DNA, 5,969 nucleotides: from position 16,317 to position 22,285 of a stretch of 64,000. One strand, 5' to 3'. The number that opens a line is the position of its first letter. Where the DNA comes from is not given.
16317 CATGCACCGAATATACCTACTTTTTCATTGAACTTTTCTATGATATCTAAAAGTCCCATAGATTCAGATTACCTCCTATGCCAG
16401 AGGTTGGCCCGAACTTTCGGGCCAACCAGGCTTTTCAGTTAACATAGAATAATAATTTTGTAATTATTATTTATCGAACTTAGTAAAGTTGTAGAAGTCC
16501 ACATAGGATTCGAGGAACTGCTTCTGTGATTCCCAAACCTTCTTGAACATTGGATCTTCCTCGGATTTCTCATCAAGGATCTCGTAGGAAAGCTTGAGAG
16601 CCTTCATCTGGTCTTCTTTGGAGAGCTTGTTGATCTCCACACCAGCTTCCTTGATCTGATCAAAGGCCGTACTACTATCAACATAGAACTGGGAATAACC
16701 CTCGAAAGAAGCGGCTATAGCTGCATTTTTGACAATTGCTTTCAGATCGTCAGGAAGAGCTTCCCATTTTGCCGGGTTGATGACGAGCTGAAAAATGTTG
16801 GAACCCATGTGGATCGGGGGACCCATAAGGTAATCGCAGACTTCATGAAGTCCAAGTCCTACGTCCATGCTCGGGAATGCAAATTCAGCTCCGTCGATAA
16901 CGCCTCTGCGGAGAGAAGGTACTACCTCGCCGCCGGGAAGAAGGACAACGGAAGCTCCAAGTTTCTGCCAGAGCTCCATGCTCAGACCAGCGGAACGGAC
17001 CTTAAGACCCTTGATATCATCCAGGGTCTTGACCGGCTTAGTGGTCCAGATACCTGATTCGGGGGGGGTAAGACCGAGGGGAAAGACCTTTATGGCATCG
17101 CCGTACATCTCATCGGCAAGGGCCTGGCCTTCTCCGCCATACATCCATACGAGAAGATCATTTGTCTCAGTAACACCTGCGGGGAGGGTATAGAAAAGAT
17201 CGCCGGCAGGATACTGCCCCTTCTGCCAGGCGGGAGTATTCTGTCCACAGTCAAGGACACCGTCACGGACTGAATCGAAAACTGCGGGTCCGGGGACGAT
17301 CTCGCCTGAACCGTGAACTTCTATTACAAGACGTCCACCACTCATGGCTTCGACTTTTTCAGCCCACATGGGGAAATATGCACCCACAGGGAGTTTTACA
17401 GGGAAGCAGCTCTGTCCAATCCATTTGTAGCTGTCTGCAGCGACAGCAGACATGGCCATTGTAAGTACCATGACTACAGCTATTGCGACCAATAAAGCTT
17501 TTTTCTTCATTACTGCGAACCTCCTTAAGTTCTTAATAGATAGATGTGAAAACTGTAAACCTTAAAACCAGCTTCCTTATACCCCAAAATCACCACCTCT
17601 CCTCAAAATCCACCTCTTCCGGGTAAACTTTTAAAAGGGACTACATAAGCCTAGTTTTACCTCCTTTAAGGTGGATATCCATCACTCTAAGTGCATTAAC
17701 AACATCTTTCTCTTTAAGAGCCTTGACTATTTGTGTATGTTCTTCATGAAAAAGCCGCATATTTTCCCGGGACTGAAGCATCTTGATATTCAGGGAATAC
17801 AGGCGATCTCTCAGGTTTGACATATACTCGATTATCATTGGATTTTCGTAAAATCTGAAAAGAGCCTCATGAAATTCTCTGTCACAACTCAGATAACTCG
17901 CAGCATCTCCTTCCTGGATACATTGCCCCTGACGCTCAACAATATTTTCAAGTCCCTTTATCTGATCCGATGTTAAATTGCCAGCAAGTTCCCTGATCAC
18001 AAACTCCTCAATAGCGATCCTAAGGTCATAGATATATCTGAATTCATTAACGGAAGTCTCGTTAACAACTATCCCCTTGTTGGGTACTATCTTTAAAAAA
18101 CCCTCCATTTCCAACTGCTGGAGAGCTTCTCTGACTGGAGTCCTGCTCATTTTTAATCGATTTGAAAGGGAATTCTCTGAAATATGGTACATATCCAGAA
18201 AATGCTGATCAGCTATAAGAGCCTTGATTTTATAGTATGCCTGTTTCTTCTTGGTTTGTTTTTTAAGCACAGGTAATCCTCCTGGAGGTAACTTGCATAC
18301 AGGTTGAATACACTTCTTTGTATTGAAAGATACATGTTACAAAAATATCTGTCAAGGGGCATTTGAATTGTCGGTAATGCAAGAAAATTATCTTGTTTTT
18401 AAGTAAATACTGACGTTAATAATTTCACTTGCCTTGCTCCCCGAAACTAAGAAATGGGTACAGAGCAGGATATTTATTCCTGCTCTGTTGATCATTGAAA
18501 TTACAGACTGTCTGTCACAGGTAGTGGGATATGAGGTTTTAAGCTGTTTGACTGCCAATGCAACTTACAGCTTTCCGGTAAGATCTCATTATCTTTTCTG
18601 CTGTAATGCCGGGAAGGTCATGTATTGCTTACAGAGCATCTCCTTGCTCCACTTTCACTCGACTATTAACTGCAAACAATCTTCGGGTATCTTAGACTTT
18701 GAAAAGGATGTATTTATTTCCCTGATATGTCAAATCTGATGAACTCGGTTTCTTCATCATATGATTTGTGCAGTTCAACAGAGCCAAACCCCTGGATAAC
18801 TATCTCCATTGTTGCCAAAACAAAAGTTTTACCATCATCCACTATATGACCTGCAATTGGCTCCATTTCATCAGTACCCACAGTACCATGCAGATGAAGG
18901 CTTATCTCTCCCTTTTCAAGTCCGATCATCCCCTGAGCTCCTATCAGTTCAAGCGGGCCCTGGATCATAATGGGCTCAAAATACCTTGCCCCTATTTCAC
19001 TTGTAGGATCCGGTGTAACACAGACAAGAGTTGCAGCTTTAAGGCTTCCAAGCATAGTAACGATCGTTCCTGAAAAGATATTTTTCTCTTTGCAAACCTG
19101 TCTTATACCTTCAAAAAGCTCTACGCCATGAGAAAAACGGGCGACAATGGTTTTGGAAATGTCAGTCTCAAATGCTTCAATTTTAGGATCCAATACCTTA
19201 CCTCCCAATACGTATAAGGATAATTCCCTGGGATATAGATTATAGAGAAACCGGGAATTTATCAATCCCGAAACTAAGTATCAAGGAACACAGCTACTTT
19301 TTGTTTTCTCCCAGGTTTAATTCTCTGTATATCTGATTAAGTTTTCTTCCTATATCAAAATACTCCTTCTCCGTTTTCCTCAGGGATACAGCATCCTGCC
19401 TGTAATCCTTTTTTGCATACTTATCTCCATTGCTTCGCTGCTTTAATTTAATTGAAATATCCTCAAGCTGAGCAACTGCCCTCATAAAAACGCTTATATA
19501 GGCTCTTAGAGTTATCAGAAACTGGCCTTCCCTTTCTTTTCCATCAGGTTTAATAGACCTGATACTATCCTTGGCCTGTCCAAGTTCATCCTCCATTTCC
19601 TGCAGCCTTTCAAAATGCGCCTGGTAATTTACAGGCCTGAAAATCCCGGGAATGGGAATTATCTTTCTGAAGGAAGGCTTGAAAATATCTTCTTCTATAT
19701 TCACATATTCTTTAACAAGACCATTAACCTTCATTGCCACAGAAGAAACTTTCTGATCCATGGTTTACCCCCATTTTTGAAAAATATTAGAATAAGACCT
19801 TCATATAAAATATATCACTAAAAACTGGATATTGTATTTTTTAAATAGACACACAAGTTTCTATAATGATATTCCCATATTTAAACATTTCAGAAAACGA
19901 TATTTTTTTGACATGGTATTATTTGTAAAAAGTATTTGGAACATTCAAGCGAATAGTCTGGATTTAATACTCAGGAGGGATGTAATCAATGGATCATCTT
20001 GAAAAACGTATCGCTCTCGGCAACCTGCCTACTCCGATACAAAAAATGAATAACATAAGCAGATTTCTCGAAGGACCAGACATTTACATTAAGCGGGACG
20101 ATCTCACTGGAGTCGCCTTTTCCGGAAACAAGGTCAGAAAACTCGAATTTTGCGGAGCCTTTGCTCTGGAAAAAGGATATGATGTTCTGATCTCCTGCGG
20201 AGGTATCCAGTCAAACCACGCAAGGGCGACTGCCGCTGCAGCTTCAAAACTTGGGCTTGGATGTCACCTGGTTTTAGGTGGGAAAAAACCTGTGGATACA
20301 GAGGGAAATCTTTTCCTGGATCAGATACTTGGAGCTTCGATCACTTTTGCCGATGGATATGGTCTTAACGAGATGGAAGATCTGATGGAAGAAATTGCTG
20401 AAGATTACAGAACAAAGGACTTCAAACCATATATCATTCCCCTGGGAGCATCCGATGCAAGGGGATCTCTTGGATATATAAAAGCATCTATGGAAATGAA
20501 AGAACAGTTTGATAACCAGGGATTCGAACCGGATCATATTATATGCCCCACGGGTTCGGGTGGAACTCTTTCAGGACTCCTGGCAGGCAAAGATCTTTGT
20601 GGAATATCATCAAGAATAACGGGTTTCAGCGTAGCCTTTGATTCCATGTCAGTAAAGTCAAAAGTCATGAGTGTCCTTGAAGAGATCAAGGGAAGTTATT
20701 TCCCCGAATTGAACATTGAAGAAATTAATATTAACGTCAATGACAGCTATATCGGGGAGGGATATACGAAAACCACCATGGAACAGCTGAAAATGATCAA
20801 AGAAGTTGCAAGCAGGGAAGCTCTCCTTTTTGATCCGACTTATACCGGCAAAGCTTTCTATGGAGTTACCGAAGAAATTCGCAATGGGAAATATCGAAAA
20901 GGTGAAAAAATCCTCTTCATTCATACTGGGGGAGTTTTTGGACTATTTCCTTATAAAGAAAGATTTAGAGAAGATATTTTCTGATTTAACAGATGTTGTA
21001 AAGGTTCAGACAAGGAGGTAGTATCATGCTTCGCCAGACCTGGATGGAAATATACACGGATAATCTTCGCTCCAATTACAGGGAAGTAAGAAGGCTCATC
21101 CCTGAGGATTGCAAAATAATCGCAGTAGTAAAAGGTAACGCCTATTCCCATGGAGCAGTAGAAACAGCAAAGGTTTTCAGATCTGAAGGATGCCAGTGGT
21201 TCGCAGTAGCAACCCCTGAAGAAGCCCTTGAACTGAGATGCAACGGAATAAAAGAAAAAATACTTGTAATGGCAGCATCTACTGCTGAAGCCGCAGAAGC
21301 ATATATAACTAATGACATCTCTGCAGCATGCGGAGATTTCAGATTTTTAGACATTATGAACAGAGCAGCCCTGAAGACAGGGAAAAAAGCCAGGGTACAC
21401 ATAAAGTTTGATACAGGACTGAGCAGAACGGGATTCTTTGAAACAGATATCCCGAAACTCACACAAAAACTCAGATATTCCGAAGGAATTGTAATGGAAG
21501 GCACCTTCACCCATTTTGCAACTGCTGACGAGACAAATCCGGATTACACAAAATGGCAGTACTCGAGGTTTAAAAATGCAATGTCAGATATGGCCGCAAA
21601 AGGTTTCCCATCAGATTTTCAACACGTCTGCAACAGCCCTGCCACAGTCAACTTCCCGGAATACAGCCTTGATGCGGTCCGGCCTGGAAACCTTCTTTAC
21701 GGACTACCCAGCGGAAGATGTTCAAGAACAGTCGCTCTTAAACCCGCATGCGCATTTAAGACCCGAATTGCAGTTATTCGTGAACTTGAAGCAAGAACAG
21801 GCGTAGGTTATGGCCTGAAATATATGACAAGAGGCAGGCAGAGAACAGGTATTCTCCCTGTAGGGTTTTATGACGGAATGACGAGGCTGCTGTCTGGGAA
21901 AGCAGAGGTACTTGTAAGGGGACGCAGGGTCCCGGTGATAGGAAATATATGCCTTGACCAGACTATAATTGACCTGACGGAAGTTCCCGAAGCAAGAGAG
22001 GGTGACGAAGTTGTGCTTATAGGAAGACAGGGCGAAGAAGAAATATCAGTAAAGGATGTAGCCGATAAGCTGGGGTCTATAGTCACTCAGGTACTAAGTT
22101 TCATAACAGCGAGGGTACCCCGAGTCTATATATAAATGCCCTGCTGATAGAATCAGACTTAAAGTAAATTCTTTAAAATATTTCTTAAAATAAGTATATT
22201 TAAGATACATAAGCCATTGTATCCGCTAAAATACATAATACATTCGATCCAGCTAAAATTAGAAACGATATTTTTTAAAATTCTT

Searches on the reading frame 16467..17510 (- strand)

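Call 63: search_protein_families(library=pfam, proteins=[window:16467-17510:-], max_evalue=0.0001)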
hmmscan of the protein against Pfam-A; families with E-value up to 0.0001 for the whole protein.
window:16467-17510:- (347 aa): 1 family
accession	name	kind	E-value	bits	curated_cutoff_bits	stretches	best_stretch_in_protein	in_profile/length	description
PF03480.18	DctP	-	8.2e-37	127.5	23.4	1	41-314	10-281/286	Bacterial extracellular solute-binding protein, family 7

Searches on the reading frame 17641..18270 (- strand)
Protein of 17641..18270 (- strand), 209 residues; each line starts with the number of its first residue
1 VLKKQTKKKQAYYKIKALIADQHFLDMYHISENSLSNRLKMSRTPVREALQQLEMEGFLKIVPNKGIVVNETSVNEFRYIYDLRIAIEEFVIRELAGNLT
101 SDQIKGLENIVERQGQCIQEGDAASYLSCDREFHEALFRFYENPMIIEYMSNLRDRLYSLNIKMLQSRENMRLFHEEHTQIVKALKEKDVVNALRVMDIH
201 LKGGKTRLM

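Call 63: search_protein_families(library=pfam, proteins=[window:17641-18270:-], max_evalue=0.0001)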
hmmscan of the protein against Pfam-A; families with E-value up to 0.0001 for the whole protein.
window:17641-18270:- (209 aa): 2 families
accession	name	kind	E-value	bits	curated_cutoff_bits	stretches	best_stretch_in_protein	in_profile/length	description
PF07729.17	FCD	-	8.8e-27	94.4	24.3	1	80-202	2-124/125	FCD domain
PF00392.27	GntR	-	1.3e-11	44.4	27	1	8-69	2-64/64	Bacterial regulatory proteins, gntR family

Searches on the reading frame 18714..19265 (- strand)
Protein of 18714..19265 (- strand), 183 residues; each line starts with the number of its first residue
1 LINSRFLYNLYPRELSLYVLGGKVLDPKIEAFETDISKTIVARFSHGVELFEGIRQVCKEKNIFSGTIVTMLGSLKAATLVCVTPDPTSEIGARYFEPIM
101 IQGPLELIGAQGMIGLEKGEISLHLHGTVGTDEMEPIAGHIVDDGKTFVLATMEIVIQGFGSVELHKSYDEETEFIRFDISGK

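Call 63: search_protein_families(library=pfam, proteins=[window:18714-19265:-], max_evalue=0.0001)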
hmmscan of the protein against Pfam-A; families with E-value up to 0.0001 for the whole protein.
window:18714-19265:- (183 aa): 1 family
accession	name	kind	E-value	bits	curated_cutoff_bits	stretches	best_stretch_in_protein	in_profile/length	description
PF03479.20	PCC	-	1.6e-19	70.7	25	1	38-160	1-115/117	Plants and Prokaryotes Conserved (PCC) domain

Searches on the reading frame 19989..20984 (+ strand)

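Call 63: search_protein_families(library=pfam, proteins=[window:19989-20984:+], max_evalue=0.0001)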
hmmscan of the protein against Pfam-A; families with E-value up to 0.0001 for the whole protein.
window:19989-20984:+ (331 aa): 1 family
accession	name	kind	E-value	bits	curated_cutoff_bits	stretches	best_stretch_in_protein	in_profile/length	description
PF00291.31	PALP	-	1e-42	146.9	35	1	9-314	2-295/295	Pyridoxal-phosphate dependent enzyme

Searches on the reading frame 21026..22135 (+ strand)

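Call 63: search_protein_families(library=pfam, proteins=[window:21026-22135:+], max_evalue=0.0001)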
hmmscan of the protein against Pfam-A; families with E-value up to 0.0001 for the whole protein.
window:21026-22135:+ (369 aa): 2 families
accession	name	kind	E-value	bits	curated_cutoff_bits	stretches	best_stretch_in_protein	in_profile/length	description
PF01168.26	Ala_racemase_N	-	9.1e-61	205.8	24.1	1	10-227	2-218/220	Alanine racemase, N-terminal domain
PF00842.27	Ala_racemase_C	-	1.7e-39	134.7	25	1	242-368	2-127/127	Alanine racemase, C-terminal domain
